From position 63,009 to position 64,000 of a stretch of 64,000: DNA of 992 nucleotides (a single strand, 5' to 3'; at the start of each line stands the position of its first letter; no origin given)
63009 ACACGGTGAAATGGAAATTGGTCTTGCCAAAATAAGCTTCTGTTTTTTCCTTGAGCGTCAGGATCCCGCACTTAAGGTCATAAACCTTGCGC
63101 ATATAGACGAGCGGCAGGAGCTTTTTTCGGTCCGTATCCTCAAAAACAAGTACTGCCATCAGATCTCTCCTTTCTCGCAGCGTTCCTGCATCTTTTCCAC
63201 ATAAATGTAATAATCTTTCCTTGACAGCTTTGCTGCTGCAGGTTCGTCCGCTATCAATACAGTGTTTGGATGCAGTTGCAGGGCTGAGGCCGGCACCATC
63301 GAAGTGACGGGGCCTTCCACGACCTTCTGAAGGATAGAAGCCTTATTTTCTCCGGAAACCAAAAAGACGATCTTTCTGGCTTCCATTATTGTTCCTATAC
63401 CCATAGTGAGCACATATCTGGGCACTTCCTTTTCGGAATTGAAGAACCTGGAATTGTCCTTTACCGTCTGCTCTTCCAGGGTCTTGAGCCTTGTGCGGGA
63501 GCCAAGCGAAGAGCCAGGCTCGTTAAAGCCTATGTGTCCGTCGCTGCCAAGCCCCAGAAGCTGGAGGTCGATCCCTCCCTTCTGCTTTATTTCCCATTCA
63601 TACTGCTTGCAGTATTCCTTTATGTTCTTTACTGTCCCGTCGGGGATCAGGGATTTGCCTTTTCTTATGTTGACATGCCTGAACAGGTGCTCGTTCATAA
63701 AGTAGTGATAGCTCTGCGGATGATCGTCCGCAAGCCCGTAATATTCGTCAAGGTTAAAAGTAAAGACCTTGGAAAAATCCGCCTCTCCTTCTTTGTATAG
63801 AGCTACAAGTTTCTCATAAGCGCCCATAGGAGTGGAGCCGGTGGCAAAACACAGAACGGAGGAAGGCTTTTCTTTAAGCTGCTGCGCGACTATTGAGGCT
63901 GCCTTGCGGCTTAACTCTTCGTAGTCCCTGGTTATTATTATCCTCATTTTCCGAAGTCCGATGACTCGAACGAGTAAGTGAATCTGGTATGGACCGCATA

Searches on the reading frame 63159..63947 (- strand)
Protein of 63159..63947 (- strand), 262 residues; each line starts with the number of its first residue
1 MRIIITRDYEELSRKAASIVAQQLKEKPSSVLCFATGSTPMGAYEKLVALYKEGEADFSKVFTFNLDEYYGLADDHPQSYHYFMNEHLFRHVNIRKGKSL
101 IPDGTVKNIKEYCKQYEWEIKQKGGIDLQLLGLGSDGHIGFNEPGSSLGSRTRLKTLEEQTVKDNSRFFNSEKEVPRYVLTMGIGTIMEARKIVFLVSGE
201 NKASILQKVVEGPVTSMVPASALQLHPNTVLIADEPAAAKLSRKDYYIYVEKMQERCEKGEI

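Call 64: search_protein_families(library=pfam, max_evalue=0.000001, proteins=[window:63159-63947:-])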
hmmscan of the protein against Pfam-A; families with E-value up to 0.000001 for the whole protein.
window:63159-63947:- (262 aa): 1 family
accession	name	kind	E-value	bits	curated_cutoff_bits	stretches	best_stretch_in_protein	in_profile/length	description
PF01182.26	Glucosamine_iso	-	7.2e-26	91.9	27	1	11-225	9-218/225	Glucosamine-6-phosphate isomerases/6-phosphogluconolactonase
